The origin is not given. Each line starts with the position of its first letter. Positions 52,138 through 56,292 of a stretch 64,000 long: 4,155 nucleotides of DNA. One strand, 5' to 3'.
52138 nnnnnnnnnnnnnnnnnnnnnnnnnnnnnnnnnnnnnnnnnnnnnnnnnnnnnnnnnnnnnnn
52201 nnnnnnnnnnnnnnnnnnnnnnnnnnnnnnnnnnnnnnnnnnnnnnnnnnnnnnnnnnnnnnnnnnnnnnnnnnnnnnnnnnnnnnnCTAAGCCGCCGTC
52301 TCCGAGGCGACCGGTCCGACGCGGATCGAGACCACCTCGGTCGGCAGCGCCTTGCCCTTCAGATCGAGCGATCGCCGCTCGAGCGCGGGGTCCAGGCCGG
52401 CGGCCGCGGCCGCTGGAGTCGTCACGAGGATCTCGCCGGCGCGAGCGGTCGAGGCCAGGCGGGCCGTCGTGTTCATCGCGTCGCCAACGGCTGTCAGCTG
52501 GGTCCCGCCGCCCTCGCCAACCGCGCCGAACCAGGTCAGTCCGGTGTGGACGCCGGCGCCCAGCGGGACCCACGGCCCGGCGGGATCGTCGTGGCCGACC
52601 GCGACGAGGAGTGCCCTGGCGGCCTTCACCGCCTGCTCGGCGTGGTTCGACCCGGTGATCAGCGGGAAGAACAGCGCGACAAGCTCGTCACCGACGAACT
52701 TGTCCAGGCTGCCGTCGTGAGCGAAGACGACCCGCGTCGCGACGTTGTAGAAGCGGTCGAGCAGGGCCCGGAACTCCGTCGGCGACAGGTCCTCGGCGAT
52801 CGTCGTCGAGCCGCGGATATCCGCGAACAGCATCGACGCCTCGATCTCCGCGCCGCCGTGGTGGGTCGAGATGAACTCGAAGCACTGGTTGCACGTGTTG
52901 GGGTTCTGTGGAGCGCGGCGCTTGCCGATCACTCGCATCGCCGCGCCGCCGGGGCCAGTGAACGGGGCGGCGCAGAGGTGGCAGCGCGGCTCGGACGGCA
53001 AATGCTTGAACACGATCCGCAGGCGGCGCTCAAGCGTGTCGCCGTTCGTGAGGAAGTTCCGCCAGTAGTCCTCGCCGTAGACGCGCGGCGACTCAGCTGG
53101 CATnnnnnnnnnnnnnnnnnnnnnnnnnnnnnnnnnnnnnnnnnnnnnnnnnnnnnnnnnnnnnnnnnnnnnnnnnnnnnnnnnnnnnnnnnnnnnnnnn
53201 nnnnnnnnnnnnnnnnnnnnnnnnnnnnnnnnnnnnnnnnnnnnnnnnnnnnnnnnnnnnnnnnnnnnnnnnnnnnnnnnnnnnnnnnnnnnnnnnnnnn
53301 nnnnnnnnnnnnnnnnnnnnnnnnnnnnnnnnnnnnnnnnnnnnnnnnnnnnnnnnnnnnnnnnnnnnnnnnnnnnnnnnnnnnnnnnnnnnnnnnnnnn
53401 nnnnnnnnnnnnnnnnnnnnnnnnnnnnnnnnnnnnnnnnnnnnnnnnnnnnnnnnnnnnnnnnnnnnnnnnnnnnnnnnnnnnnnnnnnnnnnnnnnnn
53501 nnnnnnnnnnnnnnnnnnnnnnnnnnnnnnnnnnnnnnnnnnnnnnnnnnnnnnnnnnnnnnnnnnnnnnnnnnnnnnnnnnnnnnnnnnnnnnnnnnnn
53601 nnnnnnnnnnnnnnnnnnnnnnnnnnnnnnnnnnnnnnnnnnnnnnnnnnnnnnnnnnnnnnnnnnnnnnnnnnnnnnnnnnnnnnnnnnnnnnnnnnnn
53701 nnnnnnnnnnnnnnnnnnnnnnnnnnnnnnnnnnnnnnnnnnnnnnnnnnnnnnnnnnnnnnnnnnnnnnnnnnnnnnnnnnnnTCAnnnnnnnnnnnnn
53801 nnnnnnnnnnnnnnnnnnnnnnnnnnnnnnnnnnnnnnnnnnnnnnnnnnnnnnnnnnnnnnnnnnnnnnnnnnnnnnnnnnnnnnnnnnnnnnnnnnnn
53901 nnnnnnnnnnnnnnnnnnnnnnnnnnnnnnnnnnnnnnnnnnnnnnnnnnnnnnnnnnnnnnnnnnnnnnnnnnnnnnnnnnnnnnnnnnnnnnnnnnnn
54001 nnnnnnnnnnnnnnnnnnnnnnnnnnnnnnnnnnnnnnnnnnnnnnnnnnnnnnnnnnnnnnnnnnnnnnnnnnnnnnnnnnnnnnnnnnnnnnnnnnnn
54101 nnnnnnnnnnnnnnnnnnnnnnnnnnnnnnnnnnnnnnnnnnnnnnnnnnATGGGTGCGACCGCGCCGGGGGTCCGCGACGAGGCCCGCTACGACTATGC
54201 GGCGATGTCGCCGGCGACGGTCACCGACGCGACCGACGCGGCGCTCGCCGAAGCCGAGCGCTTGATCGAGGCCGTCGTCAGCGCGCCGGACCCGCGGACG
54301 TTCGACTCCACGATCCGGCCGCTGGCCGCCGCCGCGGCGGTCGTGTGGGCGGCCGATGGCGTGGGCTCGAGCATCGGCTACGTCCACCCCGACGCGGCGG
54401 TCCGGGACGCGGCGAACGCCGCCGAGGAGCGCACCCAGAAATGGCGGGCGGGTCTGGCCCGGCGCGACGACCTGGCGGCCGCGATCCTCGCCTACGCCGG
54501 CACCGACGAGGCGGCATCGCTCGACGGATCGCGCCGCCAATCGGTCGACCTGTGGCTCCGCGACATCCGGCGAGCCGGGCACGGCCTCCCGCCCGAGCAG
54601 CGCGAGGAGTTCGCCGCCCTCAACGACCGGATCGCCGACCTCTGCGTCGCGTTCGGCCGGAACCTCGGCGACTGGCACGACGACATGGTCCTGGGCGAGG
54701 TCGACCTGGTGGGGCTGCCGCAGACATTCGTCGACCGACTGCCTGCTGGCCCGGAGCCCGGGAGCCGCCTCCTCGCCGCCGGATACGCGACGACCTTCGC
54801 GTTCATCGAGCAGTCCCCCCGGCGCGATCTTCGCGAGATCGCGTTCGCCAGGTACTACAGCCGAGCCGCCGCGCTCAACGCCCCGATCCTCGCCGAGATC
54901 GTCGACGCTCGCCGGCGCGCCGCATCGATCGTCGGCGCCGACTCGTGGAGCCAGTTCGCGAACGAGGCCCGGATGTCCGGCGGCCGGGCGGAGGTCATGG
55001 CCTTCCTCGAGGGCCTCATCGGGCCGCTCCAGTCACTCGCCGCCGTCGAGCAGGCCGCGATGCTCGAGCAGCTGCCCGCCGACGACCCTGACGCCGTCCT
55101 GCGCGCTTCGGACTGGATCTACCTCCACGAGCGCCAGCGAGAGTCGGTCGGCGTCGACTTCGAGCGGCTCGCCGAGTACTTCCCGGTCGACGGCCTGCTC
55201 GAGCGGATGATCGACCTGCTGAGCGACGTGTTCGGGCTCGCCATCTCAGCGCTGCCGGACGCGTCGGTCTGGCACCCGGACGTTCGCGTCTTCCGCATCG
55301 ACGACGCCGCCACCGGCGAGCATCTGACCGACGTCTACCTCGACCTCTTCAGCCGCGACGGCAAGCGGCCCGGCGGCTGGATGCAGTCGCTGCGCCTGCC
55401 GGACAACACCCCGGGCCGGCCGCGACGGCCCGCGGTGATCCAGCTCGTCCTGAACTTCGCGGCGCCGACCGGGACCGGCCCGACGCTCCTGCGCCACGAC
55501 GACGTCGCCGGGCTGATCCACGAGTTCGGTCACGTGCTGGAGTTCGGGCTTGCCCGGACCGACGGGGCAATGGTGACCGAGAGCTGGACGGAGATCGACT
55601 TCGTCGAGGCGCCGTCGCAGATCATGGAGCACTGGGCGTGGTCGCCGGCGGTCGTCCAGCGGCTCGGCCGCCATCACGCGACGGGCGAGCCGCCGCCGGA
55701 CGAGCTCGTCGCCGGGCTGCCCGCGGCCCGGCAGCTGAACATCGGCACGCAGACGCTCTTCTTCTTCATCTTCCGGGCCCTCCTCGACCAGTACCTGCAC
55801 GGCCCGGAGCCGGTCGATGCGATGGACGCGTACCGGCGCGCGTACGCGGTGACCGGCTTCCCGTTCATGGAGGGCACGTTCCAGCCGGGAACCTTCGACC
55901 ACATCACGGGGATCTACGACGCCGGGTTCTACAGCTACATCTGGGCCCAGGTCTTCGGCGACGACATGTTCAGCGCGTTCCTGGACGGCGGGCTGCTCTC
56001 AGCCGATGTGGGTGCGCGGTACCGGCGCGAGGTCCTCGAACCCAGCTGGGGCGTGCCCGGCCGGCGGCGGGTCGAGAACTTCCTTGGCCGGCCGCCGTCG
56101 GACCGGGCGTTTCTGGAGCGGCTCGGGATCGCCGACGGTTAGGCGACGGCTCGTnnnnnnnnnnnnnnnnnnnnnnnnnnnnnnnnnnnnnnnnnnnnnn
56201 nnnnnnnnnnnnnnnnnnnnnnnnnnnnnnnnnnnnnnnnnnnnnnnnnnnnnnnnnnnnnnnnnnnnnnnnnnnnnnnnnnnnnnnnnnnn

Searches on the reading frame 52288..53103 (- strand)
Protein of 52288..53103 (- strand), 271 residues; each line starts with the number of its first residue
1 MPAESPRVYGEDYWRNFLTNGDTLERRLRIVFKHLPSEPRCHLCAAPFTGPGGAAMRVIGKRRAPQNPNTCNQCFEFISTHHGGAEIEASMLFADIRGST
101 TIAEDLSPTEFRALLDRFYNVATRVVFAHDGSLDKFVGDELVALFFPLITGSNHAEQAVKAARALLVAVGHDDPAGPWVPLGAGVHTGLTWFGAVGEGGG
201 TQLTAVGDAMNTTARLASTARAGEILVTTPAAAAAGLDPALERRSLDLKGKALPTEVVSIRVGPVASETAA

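Call 56: search_protein_families(library=pfam, proteins=[window:52288-53103:-], max_evalue=0.001)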
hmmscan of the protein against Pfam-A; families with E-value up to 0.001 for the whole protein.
window:52288-53103:- (271 aa): 1 family
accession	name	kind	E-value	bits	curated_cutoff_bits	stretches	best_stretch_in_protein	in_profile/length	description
PF00211.25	Guanylate_cyc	-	3.9e-11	43.3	21.9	1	89-233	9-153/183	Adenylate and Guanylate cyclase catalytic domain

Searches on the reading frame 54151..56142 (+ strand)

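Call 56: search_protein_families(library=pfam, proteins=[window:54151-56142:+], max_evalue=0.001)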
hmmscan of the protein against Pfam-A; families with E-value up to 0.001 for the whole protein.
window:54151-56142:+ (663 aa): 1 family
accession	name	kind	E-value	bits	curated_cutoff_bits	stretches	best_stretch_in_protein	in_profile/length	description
PF01432.26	Peptidase_M3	-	3.5e-86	290.8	27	1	220-659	3-456/457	Peptidase family M3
